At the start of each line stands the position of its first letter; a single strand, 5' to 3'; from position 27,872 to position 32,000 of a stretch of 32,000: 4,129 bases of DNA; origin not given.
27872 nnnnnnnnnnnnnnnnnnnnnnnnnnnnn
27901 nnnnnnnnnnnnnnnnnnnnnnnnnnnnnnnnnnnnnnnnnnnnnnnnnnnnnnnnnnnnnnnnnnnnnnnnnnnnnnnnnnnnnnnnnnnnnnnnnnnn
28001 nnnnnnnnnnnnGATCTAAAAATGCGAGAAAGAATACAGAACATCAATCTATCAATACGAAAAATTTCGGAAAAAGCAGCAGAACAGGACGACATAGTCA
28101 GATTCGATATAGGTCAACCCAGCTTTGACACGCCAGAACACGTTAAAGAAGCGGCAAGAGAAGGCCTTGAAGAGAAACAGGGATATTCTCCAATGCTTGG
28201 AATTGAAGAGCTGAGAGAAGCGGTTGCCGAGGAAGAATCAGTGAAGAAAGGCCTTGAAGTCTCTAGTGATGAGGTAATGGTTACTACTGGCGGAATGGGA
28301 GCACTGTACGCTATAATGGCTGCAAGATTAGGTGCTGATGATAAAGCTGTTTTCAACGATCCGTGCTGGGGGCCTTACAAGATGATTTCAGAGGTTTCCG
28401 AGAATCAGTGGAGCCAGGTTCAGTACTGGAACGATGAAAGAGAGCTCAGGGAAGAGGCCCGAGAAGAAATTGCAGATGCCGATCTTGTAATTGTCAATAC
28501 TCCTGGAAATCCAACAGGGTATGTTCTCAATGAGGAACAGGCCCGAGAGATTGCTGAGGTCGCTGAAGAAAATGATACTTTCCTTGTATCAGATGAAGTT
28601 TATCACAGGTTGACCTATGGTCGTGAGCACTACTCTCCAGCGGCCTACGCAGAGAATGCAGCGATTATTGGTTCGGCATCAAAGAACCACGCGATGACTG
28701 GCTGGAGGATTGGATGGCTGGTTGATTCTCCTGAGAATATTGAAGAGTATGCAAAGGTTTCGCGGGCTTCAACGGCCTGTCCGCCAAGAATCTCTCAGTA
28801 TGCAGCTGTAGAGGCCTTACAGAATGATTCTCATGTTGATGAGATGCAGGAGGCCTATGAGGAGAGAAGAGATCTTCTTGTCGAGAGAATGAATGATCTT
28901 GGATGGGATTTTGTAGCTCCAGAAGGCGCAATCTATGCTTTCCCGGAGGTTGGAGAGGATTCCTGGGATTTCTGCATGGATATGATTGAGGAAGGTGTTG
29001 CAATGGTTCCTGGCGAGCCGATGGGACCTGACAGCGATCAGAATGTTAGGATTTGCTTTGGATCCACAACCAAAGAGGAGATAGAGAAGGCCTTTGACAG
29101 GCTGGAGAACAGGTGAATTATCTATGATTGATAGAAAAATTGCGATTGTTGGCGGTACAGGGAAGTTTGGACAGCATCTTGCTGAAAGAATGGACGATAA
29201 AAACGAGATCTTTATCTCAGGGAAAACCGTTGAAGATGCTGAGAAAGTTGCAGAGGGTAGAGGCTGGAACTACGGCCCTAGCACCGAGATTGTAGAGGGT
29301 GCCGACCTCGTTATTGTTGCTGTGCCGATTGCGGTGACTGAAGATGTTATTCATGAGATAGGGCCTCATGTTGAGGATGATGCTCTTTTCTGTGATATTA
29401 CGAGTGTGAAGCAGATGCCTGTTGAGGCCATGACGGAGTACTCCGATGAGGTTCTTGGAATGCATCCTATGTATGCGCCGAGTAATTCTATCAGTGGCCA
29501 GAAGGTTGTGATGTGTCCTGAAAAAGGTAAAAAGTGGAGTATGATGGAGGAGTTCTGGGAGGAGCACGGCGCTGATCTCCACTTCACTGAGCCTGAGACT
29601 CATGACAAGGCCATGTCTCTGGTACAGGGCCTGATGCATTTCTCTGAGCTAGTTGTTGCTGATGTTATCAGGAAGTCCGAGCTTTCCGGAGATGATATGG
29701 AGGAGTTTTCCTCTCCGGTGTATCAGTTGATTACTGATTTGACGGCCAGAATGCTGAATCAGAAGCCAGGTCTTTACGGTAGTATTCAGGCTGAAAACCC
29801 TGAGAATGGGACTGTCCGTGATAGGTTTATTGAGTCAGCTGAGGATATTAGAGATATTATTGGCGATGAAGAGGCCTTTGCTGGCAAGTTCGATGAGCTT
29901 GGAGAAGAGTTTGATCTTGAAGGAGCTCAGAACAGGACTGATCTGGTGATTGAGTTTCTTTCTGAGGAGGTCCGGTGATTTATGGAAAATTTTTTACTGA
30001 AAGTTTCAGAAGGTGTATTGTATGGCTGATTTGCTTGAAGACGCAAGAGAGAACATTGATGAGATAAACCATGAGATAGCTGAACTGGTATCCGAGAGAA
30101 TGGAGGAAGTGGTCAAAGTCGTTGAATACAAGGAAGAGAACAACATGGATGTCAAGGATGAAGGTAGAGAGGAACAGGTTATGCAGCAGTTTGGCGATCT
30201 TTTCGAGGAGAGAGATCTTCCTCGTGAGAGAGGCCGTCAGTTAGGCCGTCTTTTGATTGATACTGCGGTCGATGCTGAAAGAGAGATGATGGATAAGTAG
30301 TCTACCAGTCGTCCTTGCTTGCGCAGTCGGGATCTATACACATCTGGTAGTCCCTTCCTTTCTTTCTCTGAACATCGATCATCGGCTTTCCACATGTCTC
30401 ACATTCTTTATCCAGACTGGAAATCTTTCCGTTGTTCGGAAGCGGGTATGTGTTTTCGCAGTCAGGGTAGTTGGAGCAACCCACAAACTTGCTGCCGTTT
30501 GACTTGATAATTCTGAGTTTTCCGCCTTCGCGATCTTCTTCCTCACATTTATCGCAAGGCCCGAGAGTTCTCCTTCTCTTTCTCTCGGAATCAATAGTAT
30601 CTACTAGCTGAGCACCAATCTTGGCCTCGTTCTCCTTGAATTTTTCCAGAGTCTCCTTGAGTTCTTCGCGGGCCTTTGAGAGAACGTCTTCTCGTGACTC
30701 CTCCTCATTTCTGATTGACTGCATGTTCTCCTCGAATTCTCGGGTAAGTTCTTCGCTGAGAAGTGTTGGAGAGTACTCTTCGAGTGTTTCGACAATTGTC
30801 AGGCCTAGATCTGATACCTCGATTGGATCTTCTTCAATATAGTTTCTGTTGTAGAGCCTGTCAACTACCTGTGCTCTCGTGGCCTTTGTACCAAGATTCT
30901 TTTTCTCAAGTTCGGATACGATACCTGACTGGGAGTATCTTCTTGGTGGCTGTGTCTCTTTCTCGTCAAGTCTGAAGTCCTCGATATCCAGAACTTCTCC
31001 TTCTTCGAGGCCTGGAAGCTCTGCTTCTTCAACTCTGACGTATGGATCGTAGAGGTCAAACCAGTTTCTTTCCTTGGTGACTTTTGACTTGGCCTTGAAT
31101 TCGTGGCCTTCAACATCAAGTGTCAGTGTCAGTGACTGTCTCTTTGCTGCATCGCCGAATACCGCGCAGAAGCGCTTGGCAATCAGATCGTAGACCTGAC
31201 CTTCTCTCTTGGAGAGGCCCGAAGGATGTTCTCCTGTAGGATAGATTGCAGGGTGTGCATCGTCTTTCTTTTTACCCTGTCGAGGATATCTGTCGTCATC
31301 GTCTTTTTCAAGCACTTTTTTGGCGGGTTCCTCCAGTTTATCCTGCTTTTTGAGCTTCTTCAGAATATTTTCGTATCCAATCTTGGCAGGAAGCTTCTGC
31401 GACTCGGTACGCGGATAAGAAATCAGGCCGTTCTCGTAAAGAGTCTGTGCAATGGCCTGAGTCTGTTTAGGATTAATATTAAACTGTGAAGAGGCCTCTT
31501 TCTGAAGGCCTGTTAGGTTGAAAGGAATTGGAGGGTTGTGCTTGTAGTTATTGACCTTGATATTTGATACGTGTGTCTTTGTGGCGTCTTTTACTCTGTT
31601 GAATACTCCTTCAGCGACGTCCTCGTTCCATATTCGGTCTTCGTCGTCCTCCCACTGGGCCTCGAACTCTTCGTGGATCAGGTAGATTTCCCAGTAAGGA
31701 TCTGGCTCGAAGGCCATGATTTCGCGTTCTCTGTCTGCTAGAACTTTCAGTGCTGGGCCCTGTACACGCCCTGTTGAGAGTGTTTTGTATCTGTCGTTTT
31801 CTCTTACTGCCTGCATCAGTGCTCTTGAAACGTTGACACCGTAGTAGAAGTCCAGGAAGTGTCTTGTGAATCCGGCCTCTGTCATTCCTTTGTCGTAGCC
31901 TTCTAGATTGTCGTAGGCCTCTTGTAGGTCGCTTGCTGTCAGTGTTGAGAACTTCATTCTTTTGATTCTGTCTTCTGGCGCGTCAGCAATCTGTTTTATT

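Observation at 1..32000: Strong over-representation of the palindromic hexamer AGGCCT, often extended to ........, in all sequence contexts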

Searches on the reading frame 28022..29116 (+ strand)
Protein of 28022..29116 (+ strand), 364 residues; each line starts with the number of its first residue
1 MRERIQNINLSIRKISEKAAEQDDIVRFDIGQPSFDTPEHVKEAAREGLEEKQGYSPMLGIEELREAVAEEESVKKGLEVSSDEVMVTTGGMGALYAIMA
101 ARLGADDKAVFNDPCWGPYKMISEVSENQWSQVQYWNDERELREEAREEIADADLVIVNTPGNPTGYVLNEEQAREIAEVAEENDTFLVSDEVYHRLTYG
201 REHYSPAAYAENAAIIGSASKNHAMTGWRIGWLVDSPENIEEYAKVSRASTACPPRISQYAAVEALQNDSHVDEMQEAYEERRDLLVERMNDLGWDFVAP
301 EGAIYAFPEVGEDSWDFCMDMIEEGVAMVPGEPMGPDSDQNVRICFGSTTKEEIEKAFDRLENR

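Call 10: search_protein_families(library=pfam, proteins=[window:28022-29116:+])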
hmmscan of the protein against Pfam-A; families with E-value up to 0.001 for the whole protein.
window:28022-29116:+ (364 aa): 3 families
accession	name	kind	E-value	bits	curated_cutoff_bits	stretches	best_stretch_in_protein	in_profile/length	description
PF00155.27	Aminotran_1_2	-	4.8e-58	197.5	19.7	1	24-361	2-361/361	Aminotransferase class I and II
PF01053.26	Cys_Met_Meta_PP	-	0.00014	21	27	1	83-193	68-175/381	Cys/Met metabolism PLP-dependent enzyme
PF12897.13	Asp_aminotransf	-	0.00025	20.4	27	1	155-272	176-302/421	Aspartate amino-transferase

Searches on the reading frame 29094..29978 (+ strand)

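Call 10: search_protein_families(library=pfam, proteins=[window:29094-29978:+])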
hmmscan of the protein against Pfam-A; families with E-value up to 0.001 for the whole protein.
window:29094-29978:+ (294 aa): 6 families
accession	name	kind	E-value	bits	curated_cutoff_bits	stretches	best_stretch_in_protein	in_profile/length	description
PF02153.23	PDH_N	-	1.3e-18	67.4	26.5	1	44-161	20-151/154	Prephenate dehydrogenase, nucleotide-binding domain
PF20463.3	PDH_C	-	1.9e-13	51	22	1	166-260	1-92/102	Prephenate dehydrogenase, dimerization domain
PF03807.23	F420_oxidored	-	1.4e-09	38.9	21.6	1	15-103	1-92/94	NADP oxidoreductase coenzyme F420-dependent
PF07991.19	KARI_N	-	8.4e-06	25.9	20.6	1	12-97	3-89/165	Acetohydroxy acid isomeroreductase, NADPH-binding domain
PF01118.30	Semialdhyde_dh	-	6.4e-05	23.8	26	1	15-104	1-98/121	Semialdehyde dehydrogenase, NAD binding domain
PF03446.21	NAD_binding_2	-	0.00019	21.9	21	1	16-115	2-105/161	NAD binding domain of 6-phosphogluconate dehydrogenase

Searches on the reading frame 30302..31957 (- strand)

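Call 10: search_protein_families(library=pfam, proteins=[window:30302-31957:-])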
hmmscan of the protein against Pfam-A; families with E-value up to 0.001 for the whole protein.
window:30302-31957:- (551 aa): 2 families
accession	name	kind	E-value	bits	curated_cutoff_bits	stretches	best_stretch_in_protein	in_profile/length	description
PF01131.25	Topoisom_bac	-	2.2e-116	389.7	35.1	1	23-426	4-410/411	DNA topoisomerase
PF01396.24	Zn_ribbon_Top1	-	4.3e-10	39.7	32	1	478-509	8-39/39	Topoisomerase DNA binding C4 zinc finger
